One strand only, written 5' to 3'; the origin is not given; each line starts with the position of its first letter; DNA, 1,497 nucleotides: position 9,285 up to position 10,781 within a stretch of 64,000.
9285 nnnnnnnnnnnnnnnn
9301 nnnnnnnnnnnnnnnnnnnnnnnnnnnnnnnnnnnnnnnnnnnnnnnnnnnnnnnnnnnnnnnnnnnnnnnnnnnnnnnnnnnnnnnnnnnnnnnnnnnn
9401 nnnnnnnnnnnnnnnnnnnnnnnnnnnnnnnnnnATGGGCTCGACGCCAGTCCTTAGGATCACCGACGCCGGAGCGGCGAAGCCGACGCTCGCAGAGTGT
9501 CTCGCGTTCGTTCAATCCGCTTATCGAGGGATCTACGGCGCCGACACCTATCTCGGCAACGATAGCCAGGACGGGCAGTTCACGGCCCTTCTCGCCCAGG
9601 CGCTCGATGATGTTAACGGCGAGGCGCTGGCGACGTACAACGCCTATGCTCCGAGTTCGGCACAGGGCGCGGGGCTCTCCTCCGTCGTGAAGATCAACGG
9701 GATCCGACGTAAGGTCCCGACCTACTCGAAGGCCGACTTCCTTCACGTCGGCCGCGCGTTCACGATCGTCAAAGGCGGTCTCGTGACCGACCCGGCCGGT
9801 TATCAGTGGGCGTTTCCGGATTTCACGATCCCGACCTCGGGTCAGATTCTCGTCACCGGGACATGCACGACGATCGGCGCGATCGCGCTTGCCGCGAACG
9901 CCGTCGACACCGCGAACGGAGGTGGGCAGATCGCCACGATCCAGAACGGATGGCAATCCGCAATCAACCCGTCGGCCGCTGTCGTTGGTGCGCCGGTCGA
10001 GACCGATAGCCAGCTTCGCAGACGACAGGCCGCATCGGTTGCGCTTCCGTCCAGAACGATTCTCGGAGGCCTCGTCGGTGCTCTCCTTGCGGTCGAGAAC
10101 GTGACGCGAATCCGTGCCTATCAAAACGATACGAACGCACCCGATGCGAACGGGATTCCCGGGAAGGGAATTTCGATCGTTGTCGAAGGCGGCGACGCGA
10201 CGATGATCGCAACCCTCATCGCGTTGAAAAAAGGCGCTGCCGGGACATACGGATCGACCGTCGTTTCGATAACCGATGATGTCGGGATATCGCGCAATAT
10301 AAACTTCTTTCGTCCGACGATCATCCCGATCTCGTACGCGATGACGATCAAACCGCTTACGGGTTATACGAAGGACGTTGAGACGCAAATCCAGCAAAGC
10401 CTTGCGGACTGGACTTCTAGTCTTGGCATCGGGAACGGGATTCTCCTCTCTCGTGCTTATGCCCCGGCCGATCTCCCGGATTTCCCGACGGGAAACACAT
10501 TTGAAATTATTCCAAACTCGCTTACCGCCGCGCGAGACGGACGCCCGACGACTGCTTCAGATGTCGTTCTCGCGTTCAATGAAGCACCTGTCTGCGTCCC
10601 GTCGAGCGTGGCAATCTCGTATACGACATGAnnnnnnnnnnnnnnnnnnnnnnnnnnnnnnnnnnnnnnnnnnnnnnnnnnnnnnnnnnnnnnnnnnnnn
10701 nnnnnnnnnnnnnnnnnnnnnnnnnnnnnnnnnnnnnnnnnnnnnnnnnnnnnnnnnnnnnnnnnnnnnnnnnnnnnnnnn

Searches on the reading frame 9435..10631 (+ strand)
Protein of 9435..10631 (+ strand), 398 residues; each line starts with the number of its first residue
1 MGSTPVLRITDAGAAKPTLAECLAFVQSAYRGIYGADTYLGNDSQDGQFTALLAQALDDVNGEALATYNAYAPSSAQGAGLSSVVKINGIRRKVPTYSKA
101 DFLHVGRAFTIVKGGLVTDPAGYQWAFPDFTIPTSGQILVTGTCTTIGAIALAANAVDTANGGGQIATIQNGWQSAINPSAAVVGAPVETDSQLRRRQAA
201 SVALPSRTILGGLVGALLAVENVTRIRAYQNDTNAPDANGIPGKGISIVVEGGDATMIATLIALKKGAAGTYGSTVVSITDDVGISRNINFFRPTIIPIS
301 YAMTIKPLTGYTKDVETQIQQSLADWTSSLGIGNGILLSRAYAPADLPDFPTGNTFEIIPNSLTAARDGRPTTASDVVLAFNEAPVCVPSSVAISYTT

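Call 18: search_protein_families(library=pfam, proteins=[window:9435-10631:+], max_evalue=0.01)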
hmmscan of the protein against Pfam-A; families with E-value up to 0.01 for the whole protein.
window:9435-10631:+ (398 aa): 0 families

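Call 19: search_protein_families(library=phrogs, proteins=[window:9435-10631:+], max_evalue=0.001)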
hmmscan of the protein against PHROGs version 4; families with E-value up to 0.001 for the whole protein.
window:9435-10631:+ (398 aa): 1 family
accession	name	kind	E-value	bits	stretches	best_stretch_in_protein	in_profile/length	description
phrog_6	-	tail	2.6e-44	152.8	1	9-395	62-406/548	baseplate wedge subunit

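Call 20: search_dna_similar(query=window:9435-10631:+, collection=phages, mode=protein, max_rows=25)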
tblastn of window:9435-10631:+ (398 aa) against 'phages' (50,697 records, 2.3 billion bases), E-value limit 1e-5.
Records with a match: 1270; places in all: 1275; records where one place covers at least 80% of the query: 594.
Best place of each record, by identity: <60% 1270.
By first word of the organism name: Vibrio 276; Pseudomonas 233; Escherichia 177; Salmonella 120; Acinetobacter 119; Klebsiella 75; Aeromonas 32; Erwinia 28; Yersinia 26; Shigella 23; and 41 more.
By host as written in the record: - 304; Pseudomonas aeruginosa 72; Escherichia coli 67; Acinetobacter baumannii 55; Klebsiella pneumoniae 44; Pseudomonas aeruginosa PAO1 26; Escherichia coli K-12 MG1655 22; Pseudomonas syringae pv. actinidiae 18; and 317 more.
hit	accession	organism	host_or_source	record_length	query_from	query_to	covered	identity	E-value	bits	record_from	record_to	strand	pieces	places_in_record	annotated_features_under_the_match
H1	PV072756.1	Burkholderia phage vB_PL1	Burkholderia sp.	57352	13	397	97%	48.1%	6e-85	288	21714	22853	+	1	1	baseplate J | structural protein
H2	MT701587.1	Burkholderia phage Magia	Burkholderia cenocepacia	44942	13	397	97%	47.9%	2e-85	289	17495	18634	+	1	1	baseplate protein | ribosome_binding_site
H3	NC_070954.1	Burkholderia phage Magia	Burkholderia cenocepacia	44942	13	397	97%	47.9%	2e-85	289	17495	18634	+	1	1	baseplate wedge subunit | ribosome_binding_site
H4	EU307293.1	Burkholderia phage Bups phi1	Burkholderia pseudomallei NCTC 13178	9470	13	397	97%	47.8%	2e-85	289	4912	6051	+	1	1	hypothetical protein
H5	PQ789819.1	Burkholderia phage vB_E192a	Burkholderia sp.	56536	13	394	96%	47.7%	3e-85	288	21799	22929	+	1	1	baseplate J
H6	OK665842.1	Burkholderia phage BgManors32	Burkholderia gladioli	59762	9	395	97%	46.2%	4e-81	276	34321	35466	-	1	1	hypothetical protein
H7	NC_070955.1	Burkholderia phage BgManors32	Burkholderia gladioli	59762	9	395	97%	46.2%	4e-81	276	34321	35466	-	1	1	baseplate wedge subunit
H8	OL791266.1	Phage WC36-2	-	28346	13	397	97%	43.6%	2e-73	254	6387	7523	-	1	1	record has no annotation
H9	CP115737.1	Citrobacter phage Omnitron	Citrobacter braakii GW-Imi-1b1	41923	9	398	98%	42.1%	4e-78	268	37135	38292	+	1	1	record has no annotation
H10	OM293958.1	Bordetella phage vB_BaM-IFTN9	Bordetella avium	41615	3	397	99%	41.4%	5e-78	268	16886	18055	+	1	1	hypothetical protein (x2)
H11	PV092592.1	Yersinia phage YP3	Yersinia ruckeri Yr3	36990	9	398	98%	41.3%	5e-74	256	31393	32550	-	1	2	baseplate wedge subunit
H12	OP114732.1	Klebsiella phage GZ7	Klebsiella pneumoniae THR60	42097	9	397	98%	40.7%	2e-74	257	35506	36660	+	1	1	baseplate J family protein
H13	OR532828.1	Klebsiella phage RCIP0034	Klebsiella pneumoniae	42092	9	397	98%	40.7%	2e-74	257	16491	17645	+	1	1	hypothetical protein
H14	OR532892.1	Klebsiella phage RCIP0098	Klebsiella pneumoniae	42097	9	397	98%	40.7%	2e-74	257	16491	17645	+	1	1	hypothetical protein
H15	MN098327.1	Klebsiella phage Mulock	Klebsiella pneumoniae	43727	9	397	98%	40.4%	3e-72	251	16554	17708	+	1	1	baseplate protein | ribosome_binding_site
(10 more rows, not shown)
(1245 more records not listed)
